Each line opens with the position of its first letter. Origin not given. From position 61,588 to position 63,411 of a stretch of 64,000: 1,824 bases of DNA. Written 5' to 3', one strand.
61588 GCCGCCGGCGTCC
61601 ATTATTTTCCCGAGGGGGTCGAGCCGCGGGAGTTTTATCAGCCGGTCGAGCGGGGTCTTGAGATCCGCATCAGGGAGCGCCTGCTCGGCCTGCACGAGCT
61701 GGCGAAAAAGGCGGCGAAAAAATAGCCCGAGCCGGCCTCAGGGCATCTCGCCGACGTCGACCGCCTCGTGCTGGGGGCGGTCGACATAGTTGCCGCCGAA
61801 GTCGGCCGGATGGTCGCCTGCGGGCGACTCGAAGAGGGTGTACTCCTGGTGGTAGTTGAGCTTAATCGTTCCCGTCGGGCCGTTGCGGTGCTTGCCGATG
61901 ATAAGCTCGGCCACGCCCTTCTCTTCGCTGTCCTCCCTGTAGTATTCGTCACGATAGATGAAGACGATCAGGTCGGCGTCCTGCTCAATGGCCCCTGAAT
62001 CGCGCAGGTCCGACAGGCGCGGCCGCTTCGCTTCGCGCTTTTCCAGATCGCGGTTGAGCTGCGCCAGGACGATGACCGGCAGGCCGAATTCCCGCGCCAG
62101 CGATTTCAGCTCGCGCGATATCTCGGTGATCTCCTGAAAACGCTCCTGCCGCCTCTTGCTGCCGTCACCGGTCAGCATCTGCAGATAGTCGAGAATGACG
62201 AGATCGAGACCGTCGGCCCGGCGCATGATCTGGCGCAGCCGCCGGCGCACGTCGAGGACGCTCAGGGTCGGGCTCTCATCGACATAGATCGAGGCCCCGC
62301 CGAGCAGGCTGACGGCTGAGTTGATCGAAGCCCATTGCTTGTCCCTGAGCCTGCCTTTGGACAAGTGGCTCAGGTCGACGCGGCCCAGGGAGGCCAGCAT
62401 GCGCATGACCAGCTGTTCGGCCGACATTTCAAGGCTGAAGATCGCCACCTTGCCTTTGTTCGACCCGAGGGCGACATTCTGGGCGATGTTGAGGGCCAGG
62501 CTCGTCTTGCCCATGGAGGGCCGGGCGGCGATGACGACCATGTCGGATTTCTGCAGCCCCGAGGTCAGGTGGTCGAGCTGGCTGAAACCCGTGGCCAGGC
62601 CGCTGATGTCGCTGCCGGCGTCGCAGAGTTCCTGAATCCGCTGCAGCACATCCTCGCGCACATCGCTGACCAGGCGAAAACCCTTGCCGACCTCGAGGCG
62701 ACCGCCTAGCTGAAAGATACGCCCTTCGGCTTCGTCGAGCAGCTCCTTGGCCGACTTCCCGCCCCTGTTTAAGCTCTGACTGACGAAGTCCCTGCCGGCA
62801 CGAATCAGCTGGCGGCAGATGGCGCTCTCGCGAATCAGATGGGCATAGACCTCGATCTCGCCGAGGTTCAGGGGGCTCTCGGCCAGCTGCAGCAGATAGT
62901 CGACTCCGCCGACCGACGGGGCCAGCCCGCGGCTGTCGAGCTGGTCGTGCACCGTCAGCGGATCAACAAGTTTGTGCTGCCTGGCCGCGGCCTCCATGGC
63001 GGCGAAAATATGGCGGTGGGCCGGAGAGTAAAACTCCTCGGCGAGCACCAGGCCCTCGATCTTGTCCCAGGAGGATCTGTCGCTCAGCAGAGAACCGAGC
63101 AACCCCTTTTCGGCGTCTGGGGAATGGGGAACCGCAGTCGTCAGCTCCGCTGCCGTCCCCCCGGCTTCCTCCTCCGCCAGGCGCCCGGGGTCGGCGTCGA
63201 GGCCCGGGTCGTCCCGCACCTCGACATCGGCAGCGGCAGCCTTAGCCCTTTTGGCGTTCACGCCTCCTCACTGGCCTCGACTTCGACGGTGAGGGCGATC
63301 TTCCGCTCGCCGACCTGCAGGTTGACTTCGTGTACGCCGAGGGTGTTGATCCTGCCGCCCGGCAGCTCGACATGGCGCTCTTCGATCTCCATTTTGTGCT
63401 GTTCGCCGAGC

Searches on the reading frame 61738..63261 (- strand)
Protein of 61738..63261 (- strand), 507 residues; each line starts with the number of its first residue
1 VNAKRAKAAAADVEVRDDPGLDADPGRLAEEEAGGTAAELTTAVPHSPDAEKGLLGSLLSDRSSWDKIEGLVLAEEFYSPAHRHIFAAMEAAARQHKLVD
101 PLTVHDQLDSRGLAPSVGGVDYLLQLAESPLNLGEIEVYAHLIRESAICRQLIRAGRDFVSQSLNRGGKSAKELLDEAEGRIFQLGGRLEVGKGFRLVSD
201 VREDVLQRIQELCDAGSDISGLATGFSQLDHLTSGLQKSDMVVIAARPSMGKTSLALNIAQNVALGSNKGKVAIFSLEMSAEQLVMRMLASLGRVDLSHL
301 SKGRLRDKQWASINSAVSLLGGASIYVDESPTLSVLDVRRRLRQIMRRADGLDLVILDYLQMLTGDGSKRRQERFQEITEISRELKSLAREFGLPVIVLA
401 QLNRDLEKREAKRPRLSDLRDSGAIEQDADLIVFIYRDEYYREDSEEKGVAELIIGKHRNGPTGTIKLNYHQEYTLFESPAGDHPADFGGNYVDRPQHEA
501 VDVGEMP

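Call 31: find_related_loci(query=window:61738-63261:-, collection=genome_contigs, flank=3000)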
Query window:61738-63261:- (507 aa) in genome_contigs; peptide patterns used: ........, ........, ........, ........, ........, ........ (x = any residue, [..] = any of these).
138 stretches matched a pattern; 19 encode a relative of the query (tblastn E <= 1e-3); 19 distinct loci.
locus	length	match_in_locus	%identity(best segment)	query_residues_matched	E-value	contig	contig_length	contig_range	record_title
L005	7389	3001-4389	41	20-484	2e-105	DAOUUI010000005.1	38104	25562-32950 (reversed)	MAG TPA_asm: Deltaproteobacteria bacterium isolate CSMAG_819 CSMAG_819_k141_503495_length_38104_cov_11.1543, whole genom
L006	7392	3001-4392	40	15-479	2e-102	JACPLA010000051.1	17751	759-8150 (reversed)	MAG: Ignavibacteriales bacterium isolate NC_groundwater_509_Ag_S-0.1um_53_10 S35_SO-1_scaffold_190814, whole genome shot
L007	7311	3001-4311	39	45-479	2e-96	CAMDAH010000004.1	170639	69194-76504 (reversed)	MAG: Chryseobacterium gleum isolate ME-21oct19-120 genome assembly, contig: ME-21oct19-C76, whole genome shotgun sequenc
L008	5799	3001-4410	36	14-489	3e-92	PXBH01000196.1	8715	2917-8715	MAG: Cryomorphaceae bacterium isolate T3Sed10_241 T3-Sed10-C20628, whole genome shotgun sequence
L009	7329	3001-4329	38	39-479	5e-92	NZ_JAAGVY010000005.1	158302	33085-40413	Cryomorpha ignava strain QSSC 1-22 Cignava_QSSC1_22_contig005_length, whole genome shotgun sequence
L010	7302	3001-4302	39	45-477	9e-90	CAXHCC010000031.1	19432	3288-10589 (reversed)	MAG TPA_asm: uncultured bacterium isolate SRR12479997_concoct_11 genome assembly, contig: ERZ4874515.50, whole genome sh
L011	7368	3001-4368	36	39-491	1e-88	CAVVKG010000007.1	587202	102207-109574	MAG: uncultured Cryomorphaceae bacterium isolate MFD03250.bin.1.119 genome assembly, contig: contig_5231, whole genome s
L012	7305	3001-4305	37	45-479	8e-88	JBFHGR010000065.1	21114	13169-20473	MAG: Parvicella sp. isolate Mix_sand07.2021.05.G.16 k141_1614904_length_21114_cov_14.1418, whole genome shotgun sequence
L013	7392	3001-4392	36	26-479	1e-86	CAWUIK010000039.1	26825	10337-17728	MAG: uncultured Flavobacteriales bacterium isolate SRR17458618_binner13_9_1705322970 genome assembly, contig: ERZ2185403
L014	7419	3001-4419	36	26-493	4e-86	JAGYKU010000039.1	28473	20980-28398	MAG: Flavobacteriales bacterium isolate M30B75 39, whole genome shotgun sequence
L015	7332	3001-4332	36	45-484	3e-85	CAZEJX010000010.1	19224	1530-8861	MAG TPA_asm: uncultured Candidatus Saccharibacteria bacterium isolate SRP273308_co1_406 genome assembly, contig: NODE_30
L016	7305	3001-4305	37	45-479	2e-85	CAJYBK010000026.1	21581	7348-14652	MAG TPA_asm: uncultured Flavobacteriales bacterium isolate SRR5242449_bin.10_MetaBAT_v2.12.1_MAG genome assembly, contig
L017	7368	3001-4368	35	45-493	1e-81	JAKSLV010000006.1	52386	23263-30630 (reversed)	MAG: Bacteroidales bacterium isolate Horse_feces108 MAG108_6, whole genome shotgun sequence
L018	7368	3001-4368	36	45-499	7e-81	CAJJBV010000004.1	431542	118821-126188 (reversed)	MAG: Cryomorphaceae bacterium isolate FRAM18_bin223 genome assembly, contig: FRAM18_bin223-4, whole genome shotgun seque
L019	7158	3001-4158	38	34-422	3e-76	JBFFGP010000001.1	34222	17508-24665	MAG: Candidatus Deferrimicrobiaceae bacterium isolate Mix_mud15.2022.01.53 k141_243813_length_34222_cov_9.4525, whole ge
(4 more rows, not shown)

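Call 33: find_homologous_proteins(query=window:61738-63261:-, max_evalue=1e-30)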
Query window:61738-63261:- (507 aa): 8000 proteins with E <= 1e-30 among 8000 candidates; the best 120 are listed.
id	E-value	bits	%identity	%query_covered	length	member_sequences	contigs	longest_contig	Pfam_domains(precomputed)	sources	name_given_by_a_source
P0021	0.0e+0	1101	100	100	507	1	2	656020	PF03796.22,PF00772.27,PF13481.13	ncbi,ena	-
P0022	1.4e-234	798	75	100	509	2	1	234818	PF03796.22,PF00772.27,PF13481.13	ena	-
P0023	3.3e-230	783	73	100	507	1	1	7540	PF03796.22,PF00772.27,PF13481.13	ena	-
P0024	6.3e-217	739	69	100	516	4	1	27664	PF03796.22,PF00772.27,PF13481.13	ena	-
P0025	1.6e-123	431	48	87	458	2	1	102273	PF03796.22,PF00772.27,PF13481.13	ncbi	-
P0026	1.9e-122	428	46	88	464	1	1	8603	PF03796.22,PF00772.27,PF13481.13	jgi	-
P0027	8.6e-122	426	47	87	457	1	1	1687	PF03796.22,PF00772.27,PF13481.13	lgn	-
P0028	1.2e-121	425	47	87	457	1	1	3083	PF03796.22,PF00772.27,PF13481.13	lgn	-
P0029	2.9e-121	424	47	87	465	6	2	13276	PF03796.22,PF00772.27,PF13481.13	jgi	jgi:replicative DNA helicase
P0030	1.2e-120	422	47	87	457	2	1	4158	PF03796.22,PF00772.27,PF13481.13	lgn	-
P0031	2.6e-119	418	47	88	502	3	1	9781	PF03796.22,PF00772.27,PF13481.13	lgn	-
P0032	3.6e-117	411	46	87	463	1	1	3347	PF03796.22,PF00772.27,PF13481.13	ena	-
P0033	4.8e-117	410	46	87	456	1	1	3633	PF03796.22,PF00772.27,PF13481.13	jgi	-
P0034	1.7e-116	408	47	86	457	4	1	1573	PF06745.20,PF03796.22,PF00772.27,PF13481.13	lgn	-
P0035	2.9e-116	408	47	89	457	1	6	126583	PF06745.20,PF03796.22,PF00772.27,PF13481.13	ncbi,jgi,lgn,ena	jgi:replicative DNA helicase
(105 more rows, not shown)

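Call 34: find_encoding_contigs(protein=P0022, flank=10000, max_places=3)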
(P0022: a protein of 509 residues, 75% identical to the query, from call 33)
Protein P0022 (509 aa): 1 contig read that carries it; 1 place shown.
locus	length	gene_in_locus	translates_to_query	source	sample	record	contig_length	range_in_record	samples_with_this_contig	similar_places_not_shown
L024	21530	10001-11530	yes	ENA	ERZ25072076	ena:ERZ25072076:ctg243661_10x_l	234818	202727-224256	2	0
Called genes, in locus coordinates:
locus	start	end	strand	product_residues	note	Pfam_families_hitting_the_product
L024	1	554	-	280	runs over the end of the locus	-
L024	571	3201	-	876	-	PF00133:tRNA-synt_1, PF09334:tRNA-synt_1g, PF13603:tRNA-synt_1_2, PF00133:tRNA-synt_1, PF08264:Anticodon_1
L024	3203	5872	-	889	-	PF00521:DNA_topoisoIV, PF03989:DNA_gyraseA_C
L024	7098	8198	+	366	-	-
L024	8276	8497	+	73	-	PF01084:Ribosomal_S18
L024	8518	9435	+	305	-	-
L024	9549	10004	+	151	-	PF01281:Ribosomal_L9_N, PF03948:Ribosomal_L9_C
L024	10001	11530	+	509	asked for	PF00772:DnaB, PF13481:AAA_25, PF03796:DnaB_C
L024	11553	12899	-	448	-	PF05496:RuvB_N, PF01078:Mg_chelatase (faint), PF13191:AAA_16 (faint), PF00004:AAA, PF07728:AAA_5 (faint), PF13173:AAA_14 (weak), PF16193:AAA_assoc_2, PF12002:MgsA_C, +1 more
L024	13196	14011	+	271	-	-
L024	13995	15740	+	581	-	PF02534:T4SS-DNA_transf (faint), PF12696:TraG-D_C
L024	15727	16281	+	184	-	-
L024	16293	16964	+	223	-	-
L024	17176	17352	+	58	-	-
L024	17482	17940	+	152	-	-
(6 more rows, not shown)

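Call 35: find_encoding_contigs(protein=P0024, flank=10000, max_places=3)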
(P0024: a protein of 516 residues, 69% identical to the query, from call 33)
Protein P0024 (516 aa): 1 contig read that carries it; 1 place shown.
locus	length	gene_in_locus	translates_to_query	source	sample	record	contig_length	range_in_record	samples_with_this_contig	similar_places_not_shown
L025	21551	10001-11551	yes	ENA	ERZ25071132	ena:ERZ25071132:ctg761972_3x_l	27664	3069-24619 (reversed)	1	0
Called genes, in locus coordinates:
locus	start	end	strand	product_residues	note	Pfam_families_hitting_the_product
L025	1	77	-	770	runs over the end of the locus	PF03176:MMPL (faint)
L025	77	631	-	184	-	PF03548:LolA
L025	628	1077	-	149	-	PF13279:4HBT_2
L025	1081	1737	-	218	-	PF03279:Lip_A_acyltrans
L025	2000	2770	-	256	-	PF00535:Glycos_transf_2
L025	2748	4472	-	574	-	PF00501:AMP-binding, PF22818:ApeI-like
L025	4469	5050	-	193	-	-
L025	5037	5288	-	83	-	PF00550:PP-binding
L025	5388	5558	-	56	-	-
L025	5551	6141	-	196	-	PF01553:Acyltransferase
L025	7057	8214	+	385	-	-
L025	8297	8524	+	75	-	PF01084:Ribosomal_S18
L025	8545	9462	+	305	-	-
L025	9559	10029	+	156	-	PF01281:Ribosomal_L9_N, PF03948:Ribosomal_L9_C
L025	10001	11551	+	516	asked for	PF00772:DnaB, PF13481:AAA_25, PF03796:DnaB_C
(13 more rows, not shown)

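Call 52: find_encoding_contigs(protein=P0021, flank=10000, max_places=4)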
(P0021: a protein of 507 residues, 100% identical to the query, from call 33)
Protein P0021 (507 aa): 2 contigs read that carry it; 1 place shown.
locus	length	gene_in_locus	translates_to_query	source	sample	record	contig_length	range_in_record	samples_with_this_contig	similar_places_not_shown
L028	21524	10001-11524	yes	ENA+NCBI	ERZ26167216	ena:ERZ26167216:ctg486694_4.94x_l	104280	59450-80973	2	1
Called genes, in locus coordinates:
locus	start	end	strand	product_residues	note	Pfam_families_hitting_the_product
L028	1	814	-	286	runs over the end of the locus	-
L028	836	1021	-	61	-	-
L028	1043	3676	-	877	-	PF00133:tRNA-synt_1, PF09334:tRNA-synt_1g, PF13603:tRNA-synt_1_2, PF00133:tRNA-synt_1, PF08264:Anticodon_1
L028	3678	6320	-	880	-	PF00521:DNA_topoisoIV, PF03989:DNA_gyraseA_C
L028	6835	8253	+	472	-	-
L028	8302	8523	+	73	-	PF01084:Ribosomal_S18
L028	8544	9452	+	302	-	-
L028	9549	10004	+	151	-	PF01281:Ribosomal_L9_N, PF03948:Ribosomal_L9_C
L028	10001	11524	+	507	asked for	PF00772:DnaB, PF03796:DnaB_C, PF13481:AAA_25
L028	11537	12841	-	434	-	PF05496:RuvB_N, PF01078:Mg_chelatase (faint), PF13191:AAA_16 (faint), PF13604:AAA_30 (weak), PF00004:AAA, PF13173:AAA_14 (weak), PF16193:AAA_assoc_2, PF12002:MgsA_C, +1 more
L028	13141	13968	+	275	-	-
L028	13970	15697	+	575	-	PF12696:TraG-D_C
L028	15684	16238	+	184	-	-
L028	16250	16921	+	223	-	-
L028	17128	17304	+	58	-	-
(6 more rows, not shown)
